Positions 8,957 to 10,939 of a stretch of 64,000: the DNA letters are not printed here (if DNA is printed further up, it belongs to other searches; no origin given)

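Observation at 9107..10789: CDP-alcohol phosphatidyltransferase fused to a flippase-like UPF0104 (MprF-TM-like) domain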

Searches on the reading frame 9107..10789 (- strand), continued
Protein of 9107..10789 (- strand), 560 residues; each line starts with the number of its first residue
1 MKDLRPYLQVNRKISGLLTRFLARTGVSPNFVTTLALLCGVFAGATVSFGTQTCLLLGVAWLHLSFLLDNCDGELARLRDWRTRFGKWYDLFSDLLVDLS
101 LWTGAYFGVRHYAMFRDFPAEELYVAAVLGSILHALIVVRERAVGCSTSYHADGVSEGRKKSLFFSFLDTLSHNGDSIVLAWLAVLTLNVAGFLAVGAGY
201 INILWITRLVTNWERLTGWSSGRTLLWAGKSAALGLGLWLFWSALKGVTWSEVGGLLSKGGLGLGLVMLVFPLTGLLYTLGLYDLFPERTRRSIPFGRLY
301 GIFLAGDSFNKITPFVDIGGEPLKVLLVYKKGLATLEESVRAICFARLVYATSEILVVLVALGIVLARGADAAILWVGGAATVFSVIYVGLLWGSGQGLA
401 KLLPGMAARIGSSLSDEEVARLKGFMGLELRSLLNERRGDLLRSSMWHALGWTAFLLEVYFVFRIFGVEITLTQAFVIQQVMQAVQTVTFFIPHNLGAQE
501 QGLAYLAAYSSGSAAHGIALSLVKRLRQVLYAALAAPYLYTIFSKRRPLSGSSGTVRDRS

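Call 29: find_encoding_contigs(protein=P0025, flank=6000, max_places=3)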
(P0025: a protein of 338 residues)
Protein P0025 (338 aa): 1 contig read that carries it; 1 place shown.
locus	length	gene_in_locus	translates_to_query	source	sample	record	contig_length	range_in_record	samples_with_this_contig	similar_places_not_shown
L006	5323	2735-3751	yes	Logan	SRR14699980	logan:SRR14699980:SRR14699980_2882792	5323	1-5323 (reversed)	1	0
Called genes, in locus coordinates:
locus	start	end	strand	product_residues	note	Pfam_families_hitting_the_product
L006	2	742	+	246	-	?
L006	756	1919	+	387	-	PF04945:YHS (weak), PF03773:ArsP_1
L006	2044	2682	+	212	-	PF01066:CDP-OH_P_transf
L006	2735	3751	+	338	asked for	PF03706:LPG_synthase_TM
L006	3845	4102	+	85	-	PF02201:SWIB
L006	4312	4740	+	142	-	-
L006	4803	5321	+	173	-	?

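Call 33: fold_search(model_id=the predicted structure, library=pdb)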
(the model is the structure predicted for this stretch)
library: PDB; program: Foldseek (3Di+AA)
matches with E <= 10: 161; with E <= 0.001: 4
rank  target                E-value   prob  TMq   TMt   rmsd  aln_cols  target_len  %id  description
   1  4q7c_A                9.9e-05  1.00  0.29  0.48   4.0       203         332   21  Structure of AF2299, a CDP-alcohol phosphotransferase (released 2014-05-28)
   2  4o6n_A                3.9e-04  1.00  0.29  0.47   4.4       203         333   21  Structure of AF2299, a CDP-alcohol phosphotransferase (CDP-bound) (released 2014-05-14)
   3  4o6m_A                7.0e-04  1.00  0.29  0.48   4.0       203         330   21  Structure of AF2299, a CDP-alcohol phosphotransferase (CMP-bound) (released 2014-05-14)
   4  4o6m_B                7.0e-04  1.00  0.27  0.43   5.0       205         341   20  Structure of AF2299, a CDP-alcohol phosphotransferase (CMP-bound) (released 2014-05-14)
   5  6wm5_A                1.1e-03  1.00  0.23  0.36   7.4       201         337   26  Structure of a phosphatidylinositol-phosphate synthase (PIPS) from Mycobacterium kansasii (released 2020-05-27)
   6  6h59_A                1.9e-03  1.00  0.24  0.59   6.9       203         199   23  Crystal structure of Mycobacterium tuberculosis phosphatidylinositol phosphate synthase (PgsA1) with CDP-DAG bound (released 2019-05-15)
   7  6h53_B                2.2e-03  1.00  0.25  0.65   6.7       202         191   23  Crystal structure of Mycobacterium tuberculosis phosphatidylinositol phosphate synthase (PgsA1) in apo form (released 2019-05-15)
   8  6h59_B                2.6e-03  1.00  0.24  0.59   7.0       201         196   22  Crystal structure of Mycobacterium tuberculosis phosphatidylinositol phosphate synthase (PgsA1) with CDP-DAG bound (released 2019-05-15)
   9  6h5a_B                2.7e-03  1.00  0.24  0.56   7.0       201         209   21  Crystal structure of Mycobacterium tuberculosis phosphatidylinositol phosphate synthase (PgsA1) in complex with mangan (released 2019-05-15)
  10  6wmv_A                3.3e-03  1.00  0.25  0.38   6.9       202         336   27  Structure of a phosphatidylinositol-phosphate synthase (PIPS) from Mycobacterium kansasii with evidence of substrate b (released 2020-05-27)
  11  6wmv_C                3.5e-03  1.00  0.25  0.39   8.7       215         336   26  Structure of a phosphatidylinositol-phosphate synthase (PIPS) from Mycobacterium kansasii with evidence of substrate b (released 2020-05-27)
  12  4mnd                  3.6e-03  1.00  0.25  0.33   7.4       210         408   19  Crystal structure of Archaeoglobus fulgidus IPCT-DIPPS bifunctional membrane protein (released 2014-07-02)
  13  6h53_A                3.6e-03  1.00  0.24  0.61   6.9       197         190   22  Crystal structure of Mycobacterium tuberculosis phosphatidylinositol phosphate synthase (PgsA1) in apo form (released 2019-05-15)
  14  6h5a_A                3.9e-03  1.00  0.26  0.60   6.8       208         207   21  Crystal structure of Mycobacterium tuberculosis phosphatidylinositol phosphate synthase (PgsA1) in complex with mangan (released 2019-05-15)
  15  5d92_C                1.0e-02  1.00  0.21  0.32   8.4       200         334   22  Structure of a phosphatidylinositolphosphate (PIP) synthase from Renibacterium Salmoninarum (released 2015-11-04)
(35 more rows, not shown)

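Call 54: predict_structure(alignment_id=A2)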
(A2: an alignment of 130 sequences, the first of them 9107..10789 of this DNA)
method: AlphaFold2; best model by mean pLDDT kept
length: 560 residues; sequences in the alignment: 130
mean_pLDDT: 91.8   pTM: 0.80
mean pLDDT of the five models: 91.8, 91.3, 90.8, 90.7, 90.6
residues with pLDDT >= 90: 429; 70-90: 108; 50-70: 14; < 50: 9
segments of 3 or more residues with pLDDT < 50: 150-152, 555-560
pLDDT, mean of each block of 10 residues (from residue 1): 80 95 98 98 98 98 97 96 97 97 98 94 97 95 79 67 80 82 96 96 90 86 83 93 95 98 96 98 97 98 96 86 95 95 95 97 96 94 94 83 87 90 86 91 98 98 98 98 95 94 96 95 96 91 80 48
secondary structure, 60 per line:
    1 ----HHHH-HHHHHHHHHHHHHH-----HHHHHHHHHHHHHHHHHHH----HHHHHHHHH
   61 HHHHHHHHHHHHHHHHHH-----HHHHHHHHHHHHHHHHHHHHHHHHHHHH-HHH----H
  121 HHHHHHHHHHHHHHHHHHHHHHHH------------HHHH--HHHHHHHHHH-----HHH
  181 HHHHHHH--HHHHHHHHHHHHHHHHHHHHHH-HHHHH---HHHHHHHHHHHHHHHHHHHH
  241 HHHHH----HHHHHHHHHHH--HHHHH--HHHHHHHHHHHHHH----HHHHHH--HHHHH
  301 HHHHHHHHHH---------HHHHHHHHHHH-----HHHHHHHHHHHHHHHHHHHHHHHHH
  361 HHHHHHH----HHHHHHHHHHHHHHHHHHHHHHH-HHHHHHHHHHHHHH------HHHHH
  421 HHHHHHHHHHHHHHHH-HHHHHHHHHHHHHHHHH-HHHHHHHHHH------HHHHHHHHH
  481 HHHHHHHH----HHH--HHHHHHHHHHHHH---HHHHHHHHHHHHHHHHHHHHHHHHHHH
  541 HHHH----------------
elements in order: H5-8 H10-23 H29-47 H52-78 H84-111 H120-144 H157-160 H163-172 H178-187 H190-211 H213-217 H221-245 H250-260 H263-267 H270-283 H288-293 H296-310 H320-330 H336-367 H372-394 H396-409 H416-436 H438-454 H456-465 H472-488 H498-510 H514-544

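Call 58: fold_search(model_id=the predicted structure, library=pdb)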
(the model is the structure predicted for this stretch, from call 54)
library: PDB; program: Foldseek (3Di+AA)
matches with E <= 10: 224; with E <= 0.001: 6
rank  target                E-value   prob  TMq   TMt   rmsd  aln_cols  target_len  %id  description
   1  4q7c_A                1.0e-04  1.00  0.29  0.47   4.8       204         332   21  Structure of AF2299, a CDP-alcohol phosphotransferase (released 2014-05-28)
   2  4o6n_A                1.2e-04  1.00  0.29  0.47   4.8       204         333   21  Structure of AF2299, a CDP-alcohol phosphotransferase (CDP-bound) (released 2014-05-14)
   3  4o6m_A                1.3e-04  1.00  0.29  0.48   4.9       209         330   22  Structure of AF2299, a CDP-alcohol phosphotransferase (CMP-bound) (released 2014-05-14)
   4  4o6m_B                1.4e-04  1.00  0.27  0.42   5.3       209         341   21  Structure of AF2299, a CDP-alcohol phosphotransferase (CMP-bound) (released 2014-05-14)
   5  6h53_A                8.1e-04  1.00  0.23  0.59   7.8       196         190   23  Crystal structure of Mycobacterium tuberculosis phosphatidylinositol phosphate synthase (PgsA1) in apo form (released 2019-05-15)
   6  6h5a_B                9.5e-04  1.00  0.24  0.56   7.9       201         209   21  Crystal structure of Mycobacterium tuberculosis phosphatidylinositol phosphate synthase (PgsA1) in complex with mangan (released 2019-05-15)
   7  6wm5_A                1.0e-03  1.00  0.24  0.38   7.9       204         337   26  Structure of a phosphatidylinositol-phosphate synthase (PIPS) from Mycobacterium kansasii (released 2020-05-27)
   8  6wmv_C                1.1e-03  1.00  0.24  0.38   8.0       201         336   25  Structure of a phosphatidylinositol-phosphate synthase (PIPS) from Mycobacterium kansasii with evidence of substrate b (released 2020-05-27)
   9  6h59_A                1.2e-03  1.00  0.24  0.59   7.4       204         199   22  Crystal structure of Mycobacterium tuberculosis phosphatidylinositol phosphate synthase (PgsA1) with CDP-DAG bound (released 2019-05-15)
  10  6h53_B                1.3e-03  1.00  0.25  0.66   7.5       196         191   24  Crystal structure of Mycobacterium tuberculosis phosphatidylinositol phosphate synthase (PgsA1) in apo form (released 2019-05-15)
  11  6wmv_A                1.6e-03  1.00  0.23  0.37   8.1       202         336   26  Structure of a phosphatidylinositol-phosphate synthase (PIPS) from Mycobacterium kansasii with evidence of substrate b (released 2020-05-27)
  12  4mnd                  1.7e-03  1.00  0.25  0.34   7.6       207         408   20  Crystal structure of Archaeoglobus fulgidus IPCT-DIPPS bifunctional membrane protein (released 2014-07-02)
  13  6h59_B                1.7e-03  1.00  0.24  0.58   7.5       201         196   21  Crystal structure of Mycobacterium tuberculosis phosphatidylinositol phosphate synthase (PgsA1) with CDP-DAG bound (released 2019-05-15)
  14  6h5a_A                2.1e-03  1.00  0.25  0.60   7.8       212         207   22  Crystal structure of Mycobacterium tuberculosis phosphatidylinositol phosphate synthase (PgsA1) in complex with mangan (released 2019-05-15)
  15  6wm5_C                4.0e-03  1.00  0.25  0.39   8.2       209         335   24  Structure of a phosphatidylinositol-phosphate synthase (PIPS) from Mycobacterium kansasii (released 2020-05-27)
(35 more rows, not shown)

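Call 90: search_dna_similar(query=window:9107-10789:-, collection=plasmids, mode=protein, max_evalue=0.000001, max_rows=25)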
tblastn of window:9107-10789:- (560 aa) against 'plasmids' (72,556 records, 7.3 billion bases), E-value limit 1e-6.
Records with a match: 1; places in all: 1; records where one place covers at least 80% of the query: 0.
Best place of each record, by identity: <60% 1.
By first word of the organism name: Roseomonas 1.
By predicted mobility (MOB-suite, as given by PLSDB): non-mobilizable 1.
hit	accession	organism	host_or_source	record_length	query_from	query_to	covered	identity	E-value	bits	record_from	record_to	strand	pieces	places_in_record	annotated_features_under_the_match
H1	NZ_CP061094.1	Roseomonas marmotae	Marmota himalayana,pure culture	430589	393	529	24%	32.8%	3e-8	65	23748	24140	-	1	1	lysylphosphatidylglycerol synthase domain-containing protein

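Call 92: get_annotated_region(hit=H1, flank=14000)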
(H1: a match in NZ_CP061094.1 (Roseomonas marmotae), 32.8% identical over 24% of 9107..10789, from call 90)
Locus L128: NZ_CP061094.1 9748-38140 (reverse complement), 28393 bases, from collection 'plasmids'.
description: Roseomonas marmotae strain 1318 plasmid p1318-3
organism: Roseomonas marmotae (NCBI taxid 2768161)
taxonomy: Bacteria; Pseudomonadota; Alphaproteobacteria; Rhodospirillales; Acetobacteraceae; Roseomonas; Roseomonas marmotae
host: -; source: Marmota himalayana,pure culture; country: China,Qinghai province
typing (MOB-suite, as given by PLSDB): non-mobilizable
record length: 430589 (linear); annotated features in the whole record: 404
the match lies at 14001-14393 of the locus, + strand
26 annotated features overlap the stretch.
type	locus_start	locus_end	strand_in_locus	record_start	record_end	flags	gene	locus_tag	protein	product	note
CDS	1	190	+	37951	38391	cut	-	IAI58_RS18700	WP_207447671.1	thiosulfate oxidation carrier protein SoxY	-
CDS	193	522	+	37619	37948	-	-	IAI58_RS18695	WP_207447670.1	thiosulfate oxidation carrier complex protein SoxZ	-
CDS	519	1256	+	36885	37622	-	soxA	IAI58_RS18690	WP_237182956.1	sulfur oxidation c-type cytochrome SoxA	GO:0019417 - sulfur oxidation [Evidence IEA]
CDS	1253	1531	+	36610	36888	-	-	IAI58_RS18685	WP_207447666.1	c-type cytochrome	-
CDS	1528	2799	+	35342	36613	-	-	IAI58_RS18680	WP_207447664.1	NAD(P)/FAD-dependent oxidoreductase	-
CDS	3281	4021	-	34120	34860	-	-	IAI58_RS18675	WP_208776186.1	VacJ family lipoprotein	-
CDS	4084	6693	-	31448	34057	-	-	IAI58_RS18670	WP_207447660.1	MMPL family transporter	-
CDS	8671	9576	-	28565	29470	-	-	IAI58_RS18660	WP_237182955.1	polyprenyl synthetase family protein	GO:0008299 - isoprenoid biosynthetic process [Evidence IEA]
CDS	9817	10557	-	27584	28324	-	-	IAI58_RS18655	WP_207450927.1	phosphocholine cytidylyltransferase family protein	-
CDS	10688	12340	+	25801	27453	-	aepX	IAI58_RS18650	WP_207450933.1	phosphoenolpyruvate mutase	GO:0019634 - organic phosphonate metabolic process [Evidence IEA]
CDS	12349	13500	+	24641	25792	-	aepY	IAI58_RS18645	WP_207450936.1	phosphonopyruvate decarboxylase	GO:0017000 - antibiotic biosynthetic process [Evidence IEA]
CDS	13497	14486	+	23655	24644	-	-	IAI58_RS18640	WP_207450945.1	lysylphosphatidylglycerol synthase domain-containing protein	-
CDS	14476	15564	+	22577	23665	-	-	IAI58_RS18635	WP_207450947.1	2-aminoethylphosphonate--pyruvate transaminase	GO:0019700 - organic phosphonate catabolic process [Evidence IEA]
CDS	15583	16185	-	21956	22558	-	-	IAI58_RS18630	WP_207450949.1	CDP-alcohol phosphatidyltransferase family protein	-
CDS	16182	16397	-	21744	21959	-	-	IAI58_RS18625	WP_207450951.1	hypothetical protein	-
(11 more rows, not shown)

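Call 100: find_related_loci(query=A1, collection=metagenome_contigs, flank=10000)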
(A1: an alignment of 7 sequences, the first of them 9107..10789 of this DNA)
Query A1 (560 aa) in metagenome_contigs; peptide patterns used: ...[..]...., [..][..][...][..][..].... (x = any residue, [..] = any of these).
201 stretches matched a pattern; 8 encode a relative of the query (tblastn E <= 1e-3); 8 distinct loci.
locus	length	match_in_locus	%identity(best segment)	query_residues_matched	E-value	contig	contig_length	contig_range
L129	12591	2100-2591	36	5-163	3e-19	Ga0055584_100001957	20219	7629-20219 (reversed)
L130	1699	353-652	43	10-109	1e-18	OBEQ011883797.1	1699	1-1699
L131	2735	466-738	42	12-102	7e-15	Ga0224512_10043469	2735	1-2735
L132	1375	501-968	34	8-163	2e-14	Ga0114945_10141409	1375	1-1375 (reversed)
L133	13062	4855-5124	37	9-99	8e-14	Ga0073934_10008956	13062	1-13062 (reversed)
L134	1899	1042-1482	37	8-154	6e-14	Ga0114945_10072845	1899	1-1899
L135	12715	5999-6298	38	2-104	1e-12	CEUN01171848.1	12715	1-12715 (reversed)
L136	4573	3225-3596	32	10-124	1e-6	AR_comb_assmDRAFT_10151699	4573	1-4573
